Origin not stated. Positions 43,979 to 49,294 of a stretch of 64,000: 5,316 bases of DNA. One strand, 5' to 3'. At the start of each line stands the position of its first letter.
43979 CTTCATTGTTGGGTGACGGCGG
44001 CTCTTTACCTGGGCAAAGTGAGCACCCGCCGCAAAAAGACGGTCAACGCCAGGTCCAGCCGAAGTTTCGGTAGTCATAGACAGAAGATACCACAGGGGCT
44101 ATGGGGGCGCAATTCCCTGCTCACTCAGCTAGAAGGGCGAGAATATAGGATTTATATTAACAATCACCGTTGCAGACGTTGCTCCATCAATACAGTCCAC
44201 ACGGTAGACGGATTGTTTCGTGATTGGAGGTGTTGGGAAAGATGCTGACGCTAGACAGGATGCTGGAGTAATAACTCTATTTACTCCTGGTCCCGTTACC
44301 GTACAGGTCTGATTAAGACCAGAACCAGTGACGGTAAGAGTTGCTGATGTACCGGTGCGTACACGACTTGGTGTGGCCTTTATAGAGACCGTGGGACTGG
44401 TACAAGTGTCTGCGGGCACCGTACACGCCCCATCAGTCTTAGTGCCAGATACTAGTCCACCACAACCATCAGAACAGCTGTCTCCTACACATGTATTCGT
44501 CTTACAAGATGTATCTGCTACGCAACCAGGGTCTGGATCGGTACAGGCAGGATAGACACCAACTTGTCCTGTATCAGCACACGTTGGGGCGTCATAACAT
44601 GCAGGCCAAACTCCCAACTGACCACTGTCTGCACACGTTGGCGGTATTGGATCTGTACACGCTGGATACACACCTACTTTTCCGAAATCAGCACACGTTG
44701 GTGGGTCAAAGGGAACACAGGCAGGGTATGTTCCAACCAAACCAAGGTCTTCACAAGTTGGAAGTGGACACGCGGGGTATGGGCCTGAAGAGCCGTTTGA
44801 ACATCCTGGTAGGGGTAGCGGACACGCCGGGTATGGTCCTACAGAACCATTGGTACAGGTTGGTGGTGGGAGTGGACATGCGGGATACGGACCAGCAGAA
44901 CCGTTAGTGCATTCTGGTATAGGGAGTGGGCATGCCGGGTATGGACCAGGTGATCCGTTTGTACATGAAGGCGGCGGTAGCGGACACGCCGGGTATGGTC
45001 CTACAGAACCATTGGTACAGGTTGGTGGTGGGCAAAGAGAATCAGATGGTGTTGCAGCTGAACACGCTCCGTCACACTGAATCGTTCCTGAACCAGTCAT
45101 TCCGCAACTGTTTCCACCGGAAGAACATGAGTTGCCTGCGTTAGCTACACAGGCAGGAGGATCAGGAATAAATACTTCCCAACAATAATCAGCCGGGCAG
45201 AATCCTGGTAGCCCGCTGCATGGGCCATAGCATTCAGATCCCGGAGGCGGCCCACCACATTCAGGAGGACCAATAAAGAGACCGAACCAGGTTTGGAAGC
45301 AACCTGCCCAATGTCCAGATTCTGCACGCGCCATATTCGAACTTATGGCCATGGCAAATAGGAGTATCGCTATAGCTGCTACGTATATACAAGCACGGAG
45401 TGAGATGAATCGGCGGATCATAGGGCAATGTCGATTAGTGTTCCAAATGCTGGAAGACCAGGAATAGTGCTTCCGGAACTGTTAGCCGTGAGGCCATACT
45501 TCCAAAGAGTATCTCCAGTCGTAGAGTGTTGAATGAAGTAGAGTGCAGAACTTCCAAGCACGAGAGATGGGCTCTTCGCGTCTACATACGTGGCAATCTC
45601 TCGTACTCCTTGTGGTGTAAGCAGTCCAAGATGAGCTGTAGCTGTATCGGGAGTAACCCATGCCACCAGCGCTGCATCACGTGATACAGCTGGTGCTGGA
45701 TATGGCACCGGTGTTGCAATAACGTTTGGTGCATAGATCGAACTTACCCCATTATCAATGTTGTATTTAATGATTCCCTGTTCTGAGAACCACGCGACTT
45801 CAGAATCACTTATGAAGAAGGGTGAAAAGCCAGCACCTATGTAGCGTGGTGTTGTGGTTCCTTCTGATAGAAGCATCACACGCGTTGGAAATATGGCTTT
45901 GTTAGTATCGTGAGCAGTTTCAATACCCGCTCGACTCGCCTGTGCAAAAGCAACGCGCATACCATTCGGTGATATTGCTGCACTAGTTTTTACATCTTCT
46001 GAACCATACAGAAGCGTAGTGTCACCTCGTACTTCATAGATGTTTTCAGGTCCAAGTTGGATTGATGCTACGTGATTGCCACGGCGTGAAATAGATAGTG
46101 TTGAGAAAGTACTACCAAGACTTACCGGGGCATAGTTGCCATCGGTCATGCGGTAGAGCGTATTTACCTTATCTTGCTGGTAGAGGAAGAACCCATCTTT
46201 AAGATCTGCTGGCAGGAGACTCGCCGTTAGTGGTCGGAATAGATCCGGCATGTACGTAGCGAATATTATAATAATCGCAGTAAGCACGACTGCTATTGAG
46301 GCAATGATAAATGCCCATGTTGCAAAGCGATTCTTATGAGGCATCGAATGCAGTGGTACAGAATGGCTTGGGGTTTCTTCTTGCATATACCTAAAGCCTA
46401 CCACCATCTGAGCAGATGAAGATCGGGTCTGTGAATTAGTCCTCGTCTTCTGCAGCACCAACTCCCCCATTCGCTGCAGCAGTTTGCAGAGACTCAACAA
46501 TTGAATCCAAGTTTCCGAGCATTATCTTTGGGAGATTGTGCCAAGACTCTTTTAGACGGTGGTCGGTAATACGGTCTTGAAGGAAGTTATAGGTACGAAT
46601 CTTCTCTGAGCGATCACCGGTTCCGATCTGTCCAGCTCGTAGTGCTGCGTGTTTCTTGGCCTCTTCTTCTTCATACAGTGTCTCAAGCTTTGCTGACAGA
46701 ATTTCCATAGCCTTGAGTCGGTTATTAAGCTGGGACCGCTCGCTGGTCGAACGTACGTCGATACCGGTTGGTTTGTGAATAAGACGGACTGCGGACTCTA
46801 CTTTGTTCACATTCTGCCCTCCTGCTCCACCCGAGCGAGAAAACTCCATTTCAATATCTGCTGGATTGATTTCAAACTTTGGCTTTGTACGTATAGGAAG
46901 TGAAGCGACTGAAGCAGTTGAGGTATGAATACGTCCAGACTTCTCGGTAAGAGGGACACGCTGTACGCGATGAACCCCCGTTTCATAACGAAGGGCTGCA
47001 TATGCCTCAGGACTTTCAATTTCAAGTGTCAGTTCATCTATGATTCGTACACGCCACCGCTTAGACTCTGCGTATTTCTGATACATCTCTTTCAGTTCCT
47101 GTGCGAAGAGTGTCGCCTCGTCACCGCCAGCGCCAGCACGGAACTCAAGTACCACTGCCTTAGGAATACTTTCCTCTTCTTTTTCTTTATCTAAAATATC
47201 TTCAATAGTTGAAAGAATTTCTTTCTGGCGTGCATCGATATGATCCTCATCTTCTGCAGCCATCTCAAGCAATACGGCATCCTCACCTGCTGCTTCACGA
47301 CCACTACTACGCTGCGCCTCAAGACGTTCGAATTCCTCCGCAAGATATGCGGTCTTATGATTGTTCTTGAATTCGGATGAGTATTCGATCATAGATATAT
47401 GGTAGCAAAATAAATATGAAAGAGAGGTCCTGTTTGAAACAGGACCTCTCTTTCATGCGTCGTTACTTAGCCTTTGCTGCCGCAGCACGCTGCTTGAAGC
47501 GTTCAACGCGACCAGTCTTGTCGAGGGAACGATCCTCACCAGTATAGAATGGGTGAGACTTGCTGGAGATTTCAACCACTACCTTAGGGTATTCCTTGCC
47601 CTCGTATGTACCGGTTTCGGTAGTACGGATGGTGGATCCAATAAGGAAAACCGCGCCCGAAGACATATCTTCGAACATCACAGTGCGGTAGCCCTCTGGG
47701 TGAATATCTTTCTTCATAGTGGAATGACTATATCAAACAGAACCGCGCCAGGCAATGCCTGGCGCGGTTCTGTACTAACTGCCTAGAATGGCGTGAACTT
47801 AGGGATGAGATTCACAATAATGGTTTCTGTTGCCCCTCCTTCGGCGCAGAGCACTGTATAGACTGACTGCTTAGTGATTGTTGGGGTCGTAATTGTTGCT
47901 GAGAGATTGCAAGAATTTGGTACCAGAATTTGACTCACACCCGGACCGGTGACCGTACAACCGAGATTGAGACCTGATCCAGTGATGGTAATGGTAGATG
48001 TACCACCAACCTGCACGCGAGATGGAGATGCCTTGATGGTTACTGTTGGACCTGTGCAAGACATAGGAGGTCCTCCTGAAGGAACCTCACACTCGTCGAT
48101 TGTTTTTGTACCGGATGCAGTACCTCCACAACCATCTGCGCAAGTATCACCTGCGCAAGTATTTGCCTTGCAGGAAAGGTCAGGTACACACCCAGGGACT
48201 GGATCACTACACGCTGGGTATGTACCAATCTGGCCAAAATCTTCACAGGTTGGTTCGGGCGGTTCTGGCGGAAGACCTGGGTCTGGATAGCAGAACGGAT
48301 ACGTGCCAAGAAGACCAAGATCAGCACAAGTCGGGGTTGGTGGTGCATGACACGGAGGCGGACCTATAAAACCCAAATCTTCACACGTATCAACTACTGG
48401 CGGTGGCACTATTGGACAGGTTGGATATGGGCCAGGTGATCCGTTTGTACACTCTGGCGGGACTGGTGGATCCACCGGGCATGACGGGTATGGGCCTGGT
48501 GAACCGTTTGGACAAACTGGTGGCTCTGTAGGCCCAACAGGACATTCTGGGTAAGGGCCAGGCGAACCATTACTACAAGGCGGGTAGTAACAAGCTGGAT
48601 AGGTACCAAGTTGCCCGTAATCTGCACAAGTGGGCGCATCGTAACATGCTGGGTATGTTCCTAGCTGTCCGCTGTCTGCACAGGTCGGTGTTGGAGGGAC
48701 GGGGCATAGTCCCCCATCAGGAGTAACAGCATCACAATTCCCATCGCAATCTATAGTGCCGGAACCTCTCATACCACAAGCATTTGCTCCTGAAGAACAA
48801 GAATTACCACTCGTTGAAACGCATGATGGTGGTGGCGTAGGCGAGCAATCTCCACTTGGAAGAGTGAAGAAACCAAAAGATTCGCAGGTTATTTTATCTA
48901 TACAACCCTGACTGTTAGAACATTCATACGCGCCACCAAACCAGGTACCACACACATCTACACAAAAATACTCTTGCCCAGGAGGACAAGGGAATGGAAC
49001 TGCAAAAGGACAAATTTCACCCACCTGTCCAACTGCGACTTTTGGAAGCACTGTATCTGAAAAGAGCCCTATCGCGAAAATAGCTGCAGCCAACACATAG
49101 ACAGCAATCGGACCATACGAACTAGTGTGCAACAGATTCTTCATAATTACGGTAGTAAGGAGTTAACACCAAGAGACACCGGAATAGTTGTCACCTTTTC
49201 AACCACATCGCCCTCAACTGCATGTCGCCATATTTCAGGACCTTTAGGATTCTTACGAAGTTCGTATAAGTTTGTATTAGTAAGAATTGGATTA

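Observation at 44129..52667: Three tandem copies of a translationally coupled two-gene cassette: membrane-anchored PD40 beta-propeller protein plus secreted Cys-rich PACP-repeat protein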

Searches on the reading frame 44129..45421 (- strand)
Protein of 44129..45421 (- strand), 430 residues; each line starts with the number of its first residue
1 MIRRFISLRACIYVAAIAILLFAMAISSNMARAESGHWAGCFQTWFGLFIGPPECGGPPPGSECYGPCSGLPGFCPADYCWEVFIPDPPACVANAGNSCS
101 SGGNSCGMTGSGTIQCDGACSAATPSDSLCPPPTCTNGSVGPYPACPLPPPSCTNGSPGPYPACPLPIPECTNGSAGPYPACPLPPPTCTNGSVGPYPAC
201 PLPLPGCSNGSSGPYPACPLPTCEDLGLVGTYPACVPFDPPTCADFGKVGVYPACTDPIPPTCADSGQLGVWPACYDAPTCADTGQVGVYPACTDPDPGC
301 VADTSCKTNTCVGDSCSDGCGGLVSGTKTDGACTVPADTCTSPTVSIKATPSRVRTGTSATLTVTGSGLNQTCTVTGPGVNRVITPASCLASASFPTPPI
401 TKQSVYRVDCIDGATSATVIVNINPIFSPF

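Call 6: search_protein_families(library=pfam, proteins=[window:44129-45421:-], max_evalue=1)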
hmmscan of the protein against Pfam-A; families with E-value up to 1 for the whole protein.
window:44129-45421:- (430 aa): 0 families

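Call 35: search_protein_families(library=ncbifam, proteins=[window:44129-45421:-], max_evalue=1)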
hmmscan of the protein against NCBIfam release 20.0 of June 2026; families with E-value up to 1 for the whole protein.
window:44129-45421:- (430 aa): 1 family
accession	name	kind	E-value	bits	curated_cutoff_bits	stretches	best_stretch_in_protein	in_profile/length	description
NF058597.1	CoaZ_rpt_PGGG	domain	0.012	15.7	30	1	343-411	3-72/88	choice-of-anchor Z repeating domain-containing protein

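Call 68: predict_structure(alignment_id=A8)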
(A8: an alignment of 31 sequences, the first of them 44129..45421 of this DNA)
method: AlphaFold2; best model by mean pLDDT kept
length: 430 residues; sequences in the alignment: 31
mean_pLDDT: 70.0   pTM: 0.34
mean pLDDT of the five models: 70.0, 70.0, 69.7, 68.5, 67.9
residues with pLDDT >= 90: 98; 70-90: 129; 50-70: 87; < 50: 116
segments of 3 or more residues with pLDDT < 50: 32-57, 60-76, 78-88, 152-157, 163-177, 184-188, 190-198, 298-308
pLDDT, mean of each block of 10 residues (from residue 1): 66 88 77 47 46 46 40 43 46 67 89 85 90 59 52 50 44 41 46 46 58 65 85 83 88 87 81 83 79 67 44 55 58 64 95 97 95 97 93 97 97 87 86
secondary structure, 60 per line:
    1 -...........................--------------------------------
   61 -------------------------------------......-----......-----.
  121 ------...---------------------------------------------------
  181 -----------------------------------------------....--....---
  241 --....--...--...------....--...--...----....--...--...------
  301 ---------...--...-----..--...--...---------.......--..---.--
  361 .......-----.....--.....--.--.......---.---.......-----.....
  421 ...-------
elements in order: H2-28 E98-103 E109-114 E228-231 E234-237 H243-246 E249-251 E254-256 H263-266 E269-271 E274-276 H281-284 E287-289 E292-294 E310-312 E315-317 E327-329 E332-334 E344-350 E361-367 E373-377 E380-384 E390-396 E404-410 E416-423

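Call 71: fold_search(model_id=the predicted structure, library=pdb)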
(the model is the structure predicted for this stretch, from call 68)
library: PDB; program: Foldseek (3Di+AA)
matches with E <= 10: 1475; with E <= 0.001: 0
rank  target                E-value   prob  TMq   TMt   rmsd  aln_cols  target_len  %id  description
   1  3wyr_A                1.5e-03  1.00  0.16  0.34   4.2        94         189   20  Crystal structure of Killer cell immunoglobulin-like receptor 2DL4 (released 2015-03-18)
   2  9f2d_H                1.5e-03  1.00  0.16  0.33   4.3        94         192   19  KIR2DL1 bound to RIFIN RBK21 (released 2025-04-09)
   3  7khf_A                1.7e-03  1.00  0.17  0.17   4.8       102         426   20  CryoEM structure of LILRB1 D3D4 domain-inserted antibody MDB1 Fab in complex with Plasmodium RIFIN (PF3D7_1373400) V2  (released 2021-03-31)
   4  1b6u                  1.8e-03  1.00  0.15  0.29   4.9        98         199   20  CRYSTAL STRUCTURE OF THE HUMAN KILLER CELL INHIBITORY RECEPTOR (KIR2DL3) SPECIFIC FOR HLA-CW3 RELATED ALLELES (released 1999-01-27)
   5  7f9l_G                2.0e-03  1.00  0.16  0.58   4.3        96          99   14  Crystal structure of the variable region of Plasmodium RIFIN #6 (PF3D7_1400600) in complex with LAIR1 (with T67L, N69S (released 2021-08-18)
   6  4n8v_G                2.2e-03  1.00  0.15  0.30   4.9        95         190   21  Crystal structure of killer cell immunoglobulin-like receptor KIR2DS2 in complex with HLA-A (released 2014-02-05)
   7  6ewa_D                2.5e-03  1.00  0.16  0.36   4.4        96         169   16  Crystal structure of HLA-A2 in complex with LILRB1 (released 2018-11-07)
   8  1efx_D                2.5e-03  1.00  0.16  0.31   4.4        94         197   20  STRUCTURE OF A COMPLEX BETWEEN THE HUMAN NATURAL KILLER CELL RECEPTOR KIR2DL2 AND A CLASS I MHC LIGAND HLA-CW3 (released 2000-06-14)
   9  6ewc_D                3.1e-03  1.00  0.16  0.35   4.1        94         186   16  Crystal structure of non-phosphorylated form of RLS PHOSPHOPEPTIDE BOUND TO HLA-A2 in complex with LILRB1 (released 2018-11-07)
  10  7f9l_K                3.3e-03  1.00  0.16  0.58   4.3        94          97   14  Crystal structure of the variable region of Plasmodium RIFIN #6 (PF3D7_1400600) in complex with LAIR1 (with T67L, N69S (released 2021-08-18)
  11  6ewo_H                3.5e-03  1.00  0.16  0.36   4.1        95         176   16  Crystal structure of non-phosphorylated form of RTF PHOSPHOPEPTIDE BOUND TO HLA-A2 in complex with LILRB1 (released 2018-11-07)
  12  3rp1_C                4.2e-03  1.00  0.16  0.57   4.6        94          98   16  Crystal structure of Human LAIR-1 in C2 space group (released 2011-06-15)
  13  9f2d_L                4.2e-03  1.00  0.15  0.31   4.9        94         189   19  KIR2DL1 bound to RIFIN RBK21 (released 2025-04-09)
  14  7jzi_A                4.4e-03  1.00  0.16  0.56   4.5        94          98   14  Crystal structure of LAIR1 ectodomain (from MGD21) in complex with Plasmodium RIFIN (PF3D7_1040300) V2 domain (released 2021-05-26)
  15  9f2d_D                4.7e-03  1.00  0.16  0.32   4.3        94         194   19  KIR2DL1 bound to RIFIN RBK21 (released 2025-04-09)
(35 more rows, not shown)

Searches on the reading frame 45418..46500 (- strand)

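Call 6: search_protein_families(library=pfam, proteins=[window:45418-46500:-], max_evalue=1)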
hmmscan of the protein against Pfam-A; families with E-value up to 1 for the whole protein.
window:45418-46500:- (360 aa): 1 family
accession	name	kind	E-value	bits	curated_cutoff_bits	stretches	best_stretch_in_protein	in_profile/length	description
PF14145.11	YrhK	-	0.3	11.4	26.1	1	56-79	31-54/58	YrhK-like protein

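Call 35: search_protein_families(library=ncbifam, proteins=[window:45418-46344:-], max_evalue=1)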
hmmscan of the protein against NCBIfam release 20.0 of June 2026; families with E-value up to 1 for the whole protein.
window:45418-46344:- (308 aa): 1 family
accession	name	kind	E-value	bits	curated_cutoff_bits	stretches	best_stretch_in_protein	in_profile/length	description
NF002743.0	PRK02733.1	equivalog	0.6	10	69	1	4-39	6-43/44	photosystem I reaction center subunit IX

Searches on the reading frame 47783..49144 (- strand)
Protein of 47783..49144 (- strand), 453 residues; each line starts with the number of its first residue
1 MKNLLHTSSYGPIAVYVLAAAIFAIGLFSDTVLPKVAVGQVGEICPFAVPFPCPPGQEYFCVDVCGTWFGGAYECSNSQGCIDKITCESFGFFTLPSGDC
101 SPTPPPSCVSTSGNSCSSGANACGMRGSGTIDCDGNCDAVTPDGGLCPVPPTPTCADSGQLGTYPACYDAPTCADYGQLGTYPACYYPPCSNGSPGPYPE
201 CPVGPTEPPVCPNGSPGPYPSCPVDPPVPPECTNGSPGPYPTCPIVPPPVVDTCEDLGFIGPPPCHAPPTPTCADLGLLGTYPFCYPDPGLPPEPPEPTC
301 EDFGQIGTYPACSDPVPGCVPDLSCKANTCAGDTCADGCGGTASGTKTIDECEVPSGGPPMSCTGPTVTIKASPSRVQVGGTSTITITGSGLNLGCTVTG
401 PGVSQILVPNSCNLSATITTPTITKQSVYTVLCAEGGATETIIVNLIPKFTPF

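Call 6: search_protein_families(library=pfam, proteins=[window:47783-49144:-], max_evalue=1)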
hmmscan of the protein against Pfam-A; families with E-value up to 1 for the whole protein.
window:47783-49144:- (453 aa): 0 families

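Call 35: search_protein_families(library=ncbifam, proteins=[window:47783-49144:-], max_evalue=1)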
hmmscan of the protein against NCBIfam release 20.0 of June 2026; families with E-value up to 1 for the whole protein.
window:47783-49144:- (453 aa): 1 family
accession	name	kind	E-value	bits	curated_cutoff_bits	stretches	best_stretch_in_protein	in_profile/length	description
NF058597.1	CoaZ_rpt_PGGG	domain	0.0062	16.6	30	1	366-434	3-72/88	choice-of-anchor Z repeating domain-containing protein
